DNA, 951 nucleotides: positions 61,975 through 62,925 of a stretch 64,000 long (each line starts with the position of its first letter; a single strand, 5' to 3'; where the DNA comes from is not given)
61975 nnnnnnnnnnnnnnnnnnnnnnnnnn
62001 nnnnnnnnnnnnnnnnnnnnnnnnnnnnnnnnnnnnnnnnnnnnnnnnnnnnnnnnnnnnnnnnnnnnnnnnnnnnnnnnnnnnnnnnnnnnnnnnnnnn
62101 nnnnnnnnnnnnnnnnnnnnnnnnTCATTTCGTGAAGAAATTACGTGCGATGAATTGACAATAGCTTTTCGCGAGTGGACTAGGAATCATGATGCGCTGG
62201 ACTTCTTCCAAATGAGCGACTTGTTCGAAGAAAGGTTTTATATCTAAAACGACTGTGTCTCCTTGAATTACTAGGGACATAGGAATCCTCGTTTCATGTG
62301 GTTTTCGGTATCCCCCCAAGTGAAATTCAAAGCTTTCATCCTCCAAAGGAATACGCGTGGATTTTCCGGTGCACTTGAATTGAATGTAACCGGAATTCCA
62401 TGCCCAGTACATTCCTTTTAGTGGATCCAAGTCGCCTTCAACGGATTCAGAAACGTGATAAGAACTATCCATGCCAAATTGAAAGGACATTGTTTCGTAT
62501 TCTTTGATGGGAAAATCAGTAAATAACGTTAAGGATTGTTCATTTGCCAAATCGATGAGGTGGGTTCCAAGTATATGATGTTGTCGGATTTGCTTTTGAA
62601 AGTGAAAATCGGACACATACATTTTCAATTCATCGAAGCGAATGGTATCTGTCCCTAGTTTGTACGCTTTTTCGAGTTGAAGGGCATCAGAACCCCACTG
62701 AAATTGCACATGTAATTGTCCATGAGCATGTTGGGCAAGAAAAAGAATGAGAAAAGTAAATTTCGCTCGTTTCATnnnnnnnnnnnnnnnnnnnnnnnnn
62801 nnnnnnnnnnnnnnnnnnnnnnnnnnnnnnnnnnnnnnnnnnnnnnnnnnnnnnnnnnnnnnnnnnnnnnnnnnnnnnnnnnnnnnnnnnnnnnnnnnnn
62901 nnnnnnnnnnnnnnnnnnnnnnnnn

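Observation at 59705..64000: Six-gene ECF-sigma operon joining an MbnP/MbnH-like pair to a Spy-like protein and a T9SS-exported YHYH protein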

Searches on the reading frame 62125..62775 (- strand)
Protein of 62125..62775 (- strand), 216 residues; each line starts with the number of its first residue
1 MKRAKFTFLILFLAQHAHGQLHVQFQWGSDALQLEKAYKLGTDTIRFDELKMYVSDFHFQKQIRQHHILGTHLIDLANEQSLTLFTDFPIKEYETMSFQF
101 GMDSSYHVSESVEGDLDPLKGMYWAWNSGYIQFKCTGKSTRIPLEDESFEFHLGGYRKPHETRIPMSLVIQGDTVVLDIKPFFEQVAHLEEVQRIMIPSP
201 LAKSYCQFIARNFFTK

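Call 3: search_protein_families(library=pfam, proteins=[window:62125-62775:-], max_evalue=0.1)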
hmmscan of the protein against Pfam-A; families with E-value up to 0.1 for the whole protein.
window:62125-62775:- (216 aa): 2 families
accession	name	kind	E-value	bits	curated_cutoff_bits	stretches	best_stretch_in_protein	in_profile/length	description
PF20243.3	MbnP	-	5.3e-31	108.4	27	1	20-186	5-179/189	MbnP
PF14101.11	DUF4275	-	0.094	13.3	27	0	15-61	79-124/139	Domain of unknown function (DUF4275)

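Call 4: search_protein_families(library=ncbifam, proteins=[window:62125-62775:-], max_evalue=0.1)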
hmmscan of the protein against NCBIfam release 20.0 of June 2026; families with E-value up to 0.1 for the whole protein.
window:62125-62775:- (216 aa): 1 family
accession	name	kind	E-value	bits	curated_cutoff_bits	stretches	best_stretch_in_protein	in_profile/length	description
TIGR04052.2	MbnP_like_WxW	equivalog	6.6e-07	29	140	1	88-155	95-162/257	MbnP family copper-binding protein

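Call 23: search_solved_structures(query=window:62125-62775:-, max_evalue=10, show_alignments=3)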
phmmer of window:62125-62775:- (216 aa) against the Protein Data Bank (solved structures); distinct sequences matched with E-value up to 10: 4.
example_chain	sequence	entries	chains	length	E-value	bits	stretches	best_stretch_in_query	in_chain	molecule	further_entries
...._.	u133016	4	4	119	0.023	17.5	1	145-203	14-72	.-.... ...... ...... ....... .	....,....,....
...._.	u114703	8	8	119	0.045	16.5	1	145-202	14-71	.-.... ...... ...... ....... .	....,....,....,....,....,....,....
6vq6_L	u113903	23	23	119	0.059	16.2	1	145-203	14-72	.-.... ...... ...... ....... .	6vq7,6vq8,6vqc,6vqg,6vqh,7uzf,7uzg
6xbw_L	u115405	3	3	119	0.059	16.2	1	145-203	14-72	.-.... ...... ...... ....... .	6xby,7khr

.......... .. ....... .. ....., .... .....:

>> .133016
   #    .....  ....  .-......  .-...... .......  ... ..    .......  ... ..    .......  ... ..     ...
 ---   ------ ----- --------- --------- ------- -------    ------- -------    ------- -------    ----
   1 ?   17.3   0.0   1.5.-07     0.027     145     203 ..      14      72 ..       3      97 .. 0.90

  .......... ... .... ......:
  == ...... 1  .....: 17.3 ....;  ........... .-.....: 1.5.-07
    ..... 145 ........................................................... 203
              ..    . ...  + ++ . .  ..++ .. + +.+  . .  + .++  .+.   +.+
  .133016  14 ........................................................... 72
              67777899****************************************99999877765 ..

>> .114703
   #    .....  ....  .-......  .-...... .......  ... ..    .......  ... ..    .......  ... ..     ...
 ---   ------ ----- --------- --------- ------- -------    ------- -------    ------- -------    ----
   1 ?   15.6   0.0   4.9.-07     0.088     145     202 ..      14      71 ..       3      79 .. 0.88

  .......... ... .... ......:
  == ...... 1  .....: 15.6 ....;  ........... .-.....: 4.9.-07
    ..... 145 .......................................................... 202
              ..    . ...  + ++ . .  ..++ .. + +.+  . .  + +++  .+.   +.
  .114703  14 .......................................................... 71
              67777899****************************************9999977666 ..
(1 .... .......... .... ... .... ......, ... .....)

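Call 27: find_homologous_proteins(query=window:62128-62775:-, max_evalue=0.001)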
Query window:62128-62775:- (216 aa): 255 proteins with E <= 0.001 among 313 candidates; the best 120 are listed.
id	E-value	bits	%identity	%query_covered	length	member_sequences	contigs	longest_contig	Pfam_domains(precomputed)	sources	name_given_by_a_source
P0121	6.4e-135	465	91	100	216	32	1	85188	PF20243.4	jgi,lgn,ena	jgi:hypothetical protein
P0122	1.6e-130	451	90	100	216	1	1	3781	PF20243.4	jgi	jgi:hypothetical protein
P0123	2.3e-124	431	86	100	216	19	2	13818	PF20243.4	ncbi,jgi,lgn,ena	ncbi:MAG: hypothetical protein RLZZ243_1227 [Bacteroidota bacterium]|jgi:hypothetical protein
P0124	6.5e-118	410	81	100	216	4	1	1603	PF20243.4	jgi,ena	-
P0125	4.3e-116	404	82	94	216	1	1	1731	PF20243.4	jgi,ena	jgi:hypothetical protein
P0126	5.4e-116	404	80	100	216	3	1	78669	PF20243.4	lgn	-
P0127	4.4e-95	335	65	99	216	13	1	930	PF20243.4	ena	-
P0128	3.4e-93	329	66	98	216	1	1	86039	PF20243.4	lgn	-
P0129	2.5e-92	326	64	100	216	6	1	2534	PF20243.4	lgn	-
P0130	8.1e-91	321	65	94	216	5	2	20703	PF20243.4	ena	-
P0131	1.6e-90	320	64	100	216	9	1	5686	PF20243.4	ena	-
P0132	3.9e-83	296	89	65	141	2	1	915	PF20243.4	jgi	-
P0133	5.2e-83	296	59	100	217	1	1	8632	PF20243.4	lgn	-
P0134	1.4e-82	294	61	92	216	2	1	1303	PF20243.4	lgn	-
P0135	5.7e-77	276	57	98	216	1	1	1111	PF20243.4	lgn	-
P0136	1.3e-76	275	55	96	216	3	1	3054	PF20243.4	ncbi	-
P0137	1.9e-76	274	55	97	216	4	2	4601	PF20243.4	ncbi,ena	-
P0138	1.9e-76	274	56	98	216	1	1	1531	PF20243.4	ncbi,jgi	jgi:hypothetical protein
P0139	2.8e-76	274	55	96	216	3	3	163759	PF20243.4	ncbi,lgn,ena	-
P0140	4.0e-76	273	56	96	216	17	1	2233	PF20243.4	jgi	-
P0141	5.0e-76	273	55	99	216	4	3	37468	PF20243.4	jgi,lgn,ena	jgi:hypothetical protein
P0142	5.8e-76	273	56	94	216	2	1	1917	PF20243.4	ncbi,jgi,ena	jgi:hypothetical protein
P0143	6.3e-76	273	55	97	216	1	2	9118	PF20243.4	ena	-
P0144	7.3e-76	272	55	99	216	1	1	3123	PF20243.4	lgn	-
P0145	2.6e-75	271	55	99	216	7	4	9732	PF20243.4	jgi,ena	jgi:hypothetical protein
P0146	2.7e-75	271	56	92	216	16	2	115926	PF20243.4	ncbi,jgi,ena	jgi:hypothetical protein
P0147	3.5e-75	270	55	96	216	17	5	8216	PF20243.4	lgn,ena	-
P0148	4.2e-75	270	55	96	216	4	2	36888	PF20243.4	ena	-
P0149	4.6e-75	270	55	96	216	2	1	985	PF20243.4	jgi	jgi:hypothetical protein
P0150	1.1e-74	269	53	98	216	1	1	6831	PF20243.4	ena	-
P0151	1.2e-74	269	56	96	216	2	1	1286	PF20243.4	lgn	-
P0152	1.9e-74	268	56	96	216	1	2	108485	PF20243.4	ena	-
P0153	2.2e-74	268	55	99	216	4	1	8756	PF20243.4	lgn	-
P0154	3.2e-74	267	55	96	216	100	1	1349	PF20243.4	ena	-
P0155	3.8e-74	267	56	96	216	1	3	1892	PF20243.4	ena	-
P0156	4.0e-74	267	55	94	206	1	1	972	PF20243.4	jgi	jgi:hypothetical protein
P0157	4.2e-74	267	54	99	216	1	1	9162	PF20243.4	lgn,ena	-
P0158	4.7e-74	267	56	91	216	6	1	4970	PF20243.4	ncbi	-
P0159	5.3e-74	266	56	96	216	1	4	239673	PF20243.4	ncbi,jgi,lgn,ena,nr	ncbi:MAG: hypothetical protein NWR96_09660 [Crocinitomicaceae bacterium]|jgi:hypothetical protein|nr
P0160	5.9e-74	266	54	96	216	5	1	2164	PF20243.4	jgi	jgi:hypothetical protein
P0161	1.1e-73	265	54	98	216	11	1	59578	PF20243.4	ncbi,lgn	ncbi:MAG: hypothetical protein RLZZ585_1393 [Bacteroidota bacterium]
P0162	1.2e-73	265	54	96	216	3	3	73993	PF20243.4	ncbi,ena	-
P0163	9.9e-73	262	56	95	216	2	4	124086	PF20243.4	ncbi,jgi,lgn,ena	jgi:hypothetical protein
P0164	3.8e-72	260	54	99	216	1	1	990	PF20243.4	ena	-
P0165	4.7e-72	260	52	96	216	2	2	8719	PF20243.4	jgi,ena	jgi:hypothetical protein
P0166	5.0e-72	260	55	91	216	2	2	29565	PF20243.4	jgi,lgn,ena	jgi:hypothetical protein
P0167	1.4e-71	258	55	96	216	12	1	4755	PF20243.4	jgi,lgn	jgi:hypothetical protein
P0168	1.3e-70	255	51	96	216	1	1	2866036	PF20243.4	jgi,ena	jgi:hypothetical protein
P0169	2.6e-70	254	54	90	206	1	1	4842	PF20243.4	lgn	-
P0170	2.8e-70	254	51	98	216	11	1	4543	PF20243.4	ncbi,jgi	jgi:hypothetical protein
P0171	8.9e-70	253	51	98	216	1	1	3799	PF20243.4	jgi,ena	jgi:hypothetical protein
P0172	6.5e-69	250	51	98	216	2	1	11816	PF20243.4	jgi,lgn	jgi:hypothetical protein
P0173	6.8e-69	250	48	100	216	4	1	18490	PF20243.4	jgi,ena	-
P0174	3.7e-68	247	49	99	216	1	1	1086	PF20243.4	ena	-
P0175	3.1e-67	244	59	79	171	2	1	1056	PF20243.4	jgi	jgi:hypothetical protein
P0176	6.3e-67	243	51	98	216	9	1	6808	PF20243.4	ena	-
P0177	8.8e-67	243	52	96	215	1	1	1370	PF20243.4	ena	-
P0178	1.8e-66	242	49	99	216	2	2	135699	PF20243.4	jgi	jgi:hypothetical protein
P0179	4.2e-64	234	59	77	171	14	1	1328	PF20243.4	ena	-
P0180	1.3e-63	232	49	96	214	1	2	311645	PF20243.4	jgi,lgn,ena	jgi:hypothetical protein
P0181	5.8e-54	201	59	68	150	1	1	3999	PF20243.4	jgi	jgi:hypothetical protein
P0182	1.5e-45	173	42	96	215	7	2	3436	PF20243.4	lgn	-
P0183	2.0e-44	170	45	86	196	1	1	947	PF20243.4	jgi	jgi:hypothetical protein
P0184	5.9e-44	168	40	95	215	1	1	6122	PF20243.4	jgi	jgi:hypothetical protein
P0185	6.4e-44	168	40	95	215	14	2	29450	PF20243.4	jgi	jgi:hypothetical protein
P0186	1.4e-43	167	41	91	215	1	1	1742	PF20243.4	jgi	jgi:hypothetical protein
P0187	2.7e-42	163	42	88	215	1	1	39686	PF20243.4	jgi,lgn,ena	jgi:hypothetical protein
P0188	5.0e-42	162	41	90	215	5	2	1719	PF20243.4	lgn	-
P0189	2.0e-41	160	41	94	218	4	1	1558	PF20243.4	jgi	jgi:hypothetical protein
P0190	2.2e-41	160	41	91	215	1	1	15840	PF20243.4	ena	-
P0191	2.9e-41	159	39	96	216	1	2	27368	PF20243.4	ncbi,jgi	jgi:hypothetical protein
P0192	4.1e-41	159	40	91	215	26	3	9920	PF20243.4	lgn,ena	-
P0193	4.6e-41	159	43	83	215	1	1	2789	PF20243.4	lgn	-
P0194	7.2e-41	158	40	93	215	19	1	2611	PF20243.4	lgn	-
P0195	2.0e-40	157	38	96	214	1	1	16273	PF20243.4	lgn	-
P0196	8.7e-40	155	39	90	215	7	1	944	PF20243.4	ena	-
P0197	3.2e-39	153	40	90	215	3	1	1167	PF20243.4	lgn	-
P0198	4.5e-39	152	39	88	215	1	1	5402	PF20243.4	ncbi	ncbi:MAG: MbnP family protein [Bacteroidota bacterium]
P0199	1.0e-38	151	39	94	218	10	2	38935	PF20243.4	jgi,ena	jgi:hypothetical protein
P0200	1.3e-35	141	38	88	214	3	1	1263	PF20243.4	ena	-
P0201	3.5e-33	133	37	88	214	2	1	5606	PF20243.4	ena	-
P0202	7.8e-31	125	36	94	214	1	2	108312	PF20243.4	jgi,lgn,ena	-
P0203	1.1e-29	122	38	99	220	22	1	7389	PF20243.4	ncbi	ncbi:MAG: hypothetical protein ACJAVL_001385 [Bacteroidia bacterium]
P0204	1.8e-29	121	36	90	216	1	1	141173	PF20243.4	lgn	-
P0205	7.1e-29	119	38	80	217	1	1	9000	PF20243.4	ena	-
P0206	1.4e-28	118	41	77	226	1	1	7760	PF20243.4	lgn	-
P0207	1.4e-28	118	36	94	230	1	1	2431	PF20243.4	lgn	-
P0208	1.8e-28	118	36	100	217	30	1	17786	PF20243.4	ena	-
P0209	2.4e-28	117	34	96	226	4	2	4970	PF20243.4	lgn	-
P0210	3.6e-28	117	36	85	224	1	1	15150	PF20243.4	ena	-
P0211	3.6e-28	117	35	100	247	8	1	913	PF20243.4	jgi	jgi:hypothetical protein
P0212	4.9e-28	116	38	84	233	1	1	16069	PF20243.4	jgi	-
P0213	6.4e-28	116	38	92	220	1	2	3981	PF20243.4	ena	-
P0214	3.1e-27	114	36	82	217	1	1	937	PF20243.4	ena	-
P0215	4.8e-27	113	36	82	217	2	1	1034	PF20243.4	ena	-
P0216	6.6e-27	112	34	97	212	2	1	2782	PF20243.4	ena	-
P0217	1.2e-26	112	38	86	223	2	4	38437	PF20243.4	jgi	jgi:hypothetical protein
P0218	3.4e-26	110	42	66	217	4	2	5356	PF20243.4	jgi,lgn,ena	-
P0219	3.4e-26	110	36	82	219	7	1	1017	PF20243.4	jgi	jgi:hypothetical protein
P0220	3.5e-26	110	33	98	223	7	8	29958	PF20243.4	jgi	jgi:hypothetical protein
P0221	4.1e-26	110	35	87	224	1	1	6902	PF20243.4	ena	-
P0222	5.0e-26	110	35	90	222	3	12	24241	PF20243.4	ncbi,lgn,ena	-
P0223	6.2e-26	109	35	98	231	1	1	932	PF20243.4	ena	-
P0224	6.3e-26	109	38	87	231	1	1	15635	PF20243.4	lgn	-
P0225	6.5e-26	109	39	71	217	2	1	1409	PF20243.4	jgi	-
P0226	7.1e-26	109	36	89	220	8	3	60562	PF20243.4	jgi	-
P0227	9.1e-26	109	35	88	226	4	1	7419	PF20243.4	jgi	-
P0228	1.0e-25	109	35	90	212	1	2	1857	PF20243.4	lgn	-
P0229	1.0e-25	109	33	98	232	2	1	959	PF20243.4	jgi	jgi:hypothetical protein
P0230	1.1e-25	109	38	79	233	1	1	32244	PF20243.4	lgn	-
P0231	1.2e-25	108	36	93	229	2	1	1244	PF20243.4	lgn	-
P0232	1.3e-25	108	36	87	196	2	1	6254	PF20243.4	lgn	-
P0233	1.3e-25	108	34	98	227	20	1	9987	PF20243.4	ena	-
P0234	1.7e-25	108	32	90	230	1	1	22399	PF20243.4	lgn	-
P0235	2.1e-25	108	35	88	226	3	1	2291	PF20243.4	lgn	-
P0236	2.5e-25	107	37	77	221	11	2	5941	PF20243.4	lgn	-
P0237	2.5e-25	107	37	93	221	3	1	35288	PF20243.4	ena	-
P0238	2.6e-25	107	35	90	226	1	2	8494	PF20243.4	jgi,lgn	jgi:hypothetical protein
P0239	4.3e-25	107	35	96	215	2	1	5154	PF20243.4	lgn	-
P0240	5.1e-25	106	34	88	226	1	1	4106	PF20243.4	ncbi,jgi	jgi:hypothetical protein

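Call 30: search_solved_structures(query=A1, max_evalue=1, show_alignments=2)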
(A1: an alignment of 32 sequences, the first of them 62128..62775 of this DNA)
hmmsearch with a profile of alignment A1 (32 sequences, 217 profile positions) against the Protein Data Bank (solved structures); distinct sequences matched with E-value up to 1: 0.

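Call 32: find_related_loci(query=A1, collection=genome_contigs, flank=8000)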
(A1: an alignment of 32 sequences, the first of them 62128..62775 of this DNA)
Query A1 (216 aa) in genome_contigs; peptide patterns used: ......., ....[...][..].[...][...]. (x = any residue, [..] = any of these).
600 stretches matched a pattern (row limit reached: there are more); 586 encode a relative of the query (tblastn E <= 1e-3); the best 80 are kept; 80 distinct loci.
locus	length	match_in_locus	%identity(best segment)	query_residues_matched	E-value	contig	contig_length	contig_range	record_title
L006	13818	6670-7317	86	1-216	4e-128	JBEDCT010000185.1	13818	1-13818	MAG: Bacteroidota bacterium isolate NASQAN2014_144_B_bin.8 scaffold_1596262, whole genome shotgun sequence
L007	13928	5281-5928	90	1-216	3e-135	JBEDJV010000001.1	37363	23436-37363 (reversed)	MAG: Bacteroidota bacterium isolate NASQAN2015_047_F_bin.10 scaffold_2, whole genome shotgun sequence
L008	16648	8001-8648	64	1-216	8e-96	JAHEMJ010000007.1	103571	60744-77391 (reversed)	MAG: Crocinitomicaceae bacterium isolate Ww7 NODE_197_length_103571_cov_40.365703, whole genome shotgun sequence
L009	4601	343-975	55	7-216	5e-81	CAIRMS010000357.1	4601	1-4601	MAG: uncultured Flavobacteriales bacterium isolate Loclat_bin-16007 genome assembly, contig: bin-16007:357/397, whole ge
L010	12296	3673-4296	55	7-213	5e-81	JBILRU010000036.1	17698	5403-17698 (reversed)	MAG: Crocinitomicaceae bacterium isolate ME2018-06-14_3300042564_group8_bin83 Rohwer_bin796_scaffold_2906_c1, whole geno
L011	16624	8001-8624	56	7-213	1e-80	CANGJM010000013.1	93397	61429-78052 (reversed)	MAG: Flavobacteriales bacterium isolate Jr-28jun17-195 genome assembly, contig: Jr-28jun17-C271, whole genome shotgun se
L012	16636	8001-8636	55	3-213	2e-80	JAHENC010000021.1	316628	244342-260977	MAG: Crocinitomicaceae bacterium isolate Ww9 NODE_32_length_316628_cov_51.489604, whole genome shotgun sequence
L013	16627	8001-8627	54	6-213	2e-79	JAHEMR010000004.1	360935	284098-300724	MAG: Crocinitomicaceae bacterium isolate Ww78 NODE_21_length_360935_cov_13.409624, whole genome shotgun sequence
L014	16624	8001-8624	54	7-213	1e-78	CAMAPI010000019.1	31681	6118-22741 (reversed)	MAG: Chryseobacterium gleum isolate MaE-09apr19-167 genome assembly, contig: MaE-09apr19-C1348, whole genome shotgun seq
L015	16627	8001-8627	56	6-213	2e-78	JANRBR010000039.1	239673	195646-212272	MAG: Crocinitomicaceae bacterium isolate MAG_222 P22051_109_S31_metaspades_8_239673_cov_18, whole genome shotgun sequenc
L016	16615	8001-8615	54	7-213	5e-77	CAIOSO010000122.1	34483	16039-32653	MAG: uncultured Flavobacteriales bacterium isolate Kiruna_bin-11606 genome assembly, contig: bin-11606:122/191, whole ge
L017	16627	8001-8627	55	6-213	6e-79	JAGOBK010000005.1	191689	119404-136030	MAG: Crocinitomicaceae bacterium isolate Go_LeineEff_bin_53 Go_LeineEff_5_length_191689_cov_44.658220, whole genome shot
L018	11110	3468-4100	51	2-213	6e-72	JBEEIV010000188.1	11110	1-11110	MAG: Bacteroidota bacterium isolate blueriver_2019_sw_WHONDRS-S19S_0024_B_bin.81 scaffold_402812, whole genome shotgun s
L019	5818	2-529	57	38-213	4e-70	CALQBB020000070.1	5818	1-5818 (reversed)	MAG: Polynucleobacter meluiroseus isolate HRS-HS12-bin-127 genome assembly, contig: HRSG-E9-C5019, whole genome shotgun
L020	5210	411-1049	40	2-213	7e-51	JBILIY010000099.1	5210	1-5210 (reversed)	MAG: Crocinitomicaceae bacterium isolate ME2017-06-09_3300042875_group7_bin103 Rohwer_bin783_scaffold_10150_c1, whole ge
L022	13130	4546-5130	41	11-202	7e-46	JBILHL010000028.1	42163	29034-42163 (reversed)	MAG: Crocinitomicaceae bacterium isolate ME2016-11-11_3300042882_group7_bin81 Rohwer_bin781_scaffold_280_c1, whole genom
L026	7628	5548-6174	35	6-213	4e-44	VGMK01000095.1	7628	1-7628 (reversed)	MAG: Bacteroidetes bacterium isolate M_surface_9_m2_059 M_surface_9_m2_059_Ga0194116_10013261, whole genome shotgun sequ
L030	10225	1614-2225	36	1-202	2e-40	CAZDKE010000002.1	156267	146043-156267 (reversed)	MAG TPA_asm: uncultured Lishizhenia sp. isolate SRP219642_co8_663 genome assembly, contig: NODE_44_length_156267_cov_8.5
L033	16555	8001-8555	37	17-198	6e-39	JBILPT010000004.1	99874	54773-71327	MAG: Crocinitomicaceae bacterium isolate ME2018-04-20_3300034022_group8_bin99 Rohwer_bin791_scaffold_35_c1, whole genome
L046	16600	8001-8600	36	17-213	9e-37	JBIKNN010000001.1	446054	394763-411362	MAG: Crocinitomicaceae bacterium isolate ME2014-10-01_3300034021_group5_bin116 Rohwer_bin756_scaffold_3_c1, whole genome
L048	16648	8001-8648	35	1-216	3e-34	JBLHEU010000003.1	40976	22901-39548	MAG: Bacteroidia bacterium isolate 3300055003_35 Ga0535643_0000176, whole genome shotgun sequence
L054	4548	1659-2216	36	43-216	7e-33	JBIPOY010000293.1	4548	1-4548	MAG: Saprospiraceae bacterium isolate ME2015-04-27_3300042381_group6_bin126 Rohwer_bin597_scaffold_12395_c1, whole genom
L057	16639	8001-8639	35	3-214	3e-32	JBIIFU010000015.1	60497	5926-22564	MAG: Crocinitomicaceae bacterium isolate ME2001-06-04pf_3300042445_group1_bin43 Rohwer_bin720_scaffold_144_c1, whole gen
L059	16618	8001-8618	36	14-213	2e-32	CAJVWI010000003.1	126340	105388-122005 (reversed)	MAG TPA_asm: uncultured Cryomorphaceae bacterium isolate SRR5976592_bin.43_MetaBAT_v2.12.1_MAG genome assembly, contig:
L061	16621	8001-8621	34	6-202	1e-32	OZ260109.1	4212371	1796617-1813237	MAG: Flavobacterium sp. isolate NI281-mx-bin02 genome assembly, chromosome: 1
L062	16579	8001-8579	35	27-210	3e-32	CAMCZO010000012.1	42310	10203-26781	MAG: Chitinophaga pinensis isolate MsH-01oct19-162 genome assembly, contig: MsH-01oct19-C1372, whole genome shotgun sequ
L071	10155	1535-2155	35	6-202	2e-31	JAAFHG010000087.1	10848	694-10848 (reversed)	MAG: Chitinophagales bacterium isolate bin34.maxbin.ball.153 WN_Chitinophagales_4_scaffold_639, whole genome shotgun seq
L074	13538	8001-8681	31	1-213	1e-30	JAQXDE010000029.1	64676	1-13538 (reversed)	MAG: Saprospiraceae bacterium isolate cluster4_bin.60 k119_428132, whole genome shotgun sequence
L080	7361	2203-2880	33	1-213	7e-31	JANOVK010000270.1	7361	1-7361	MAG: Chitinophagaceae bacterium isolate VAR_35_metabat_642 VAR_35_k141_3588303, whole genome shotgun sequence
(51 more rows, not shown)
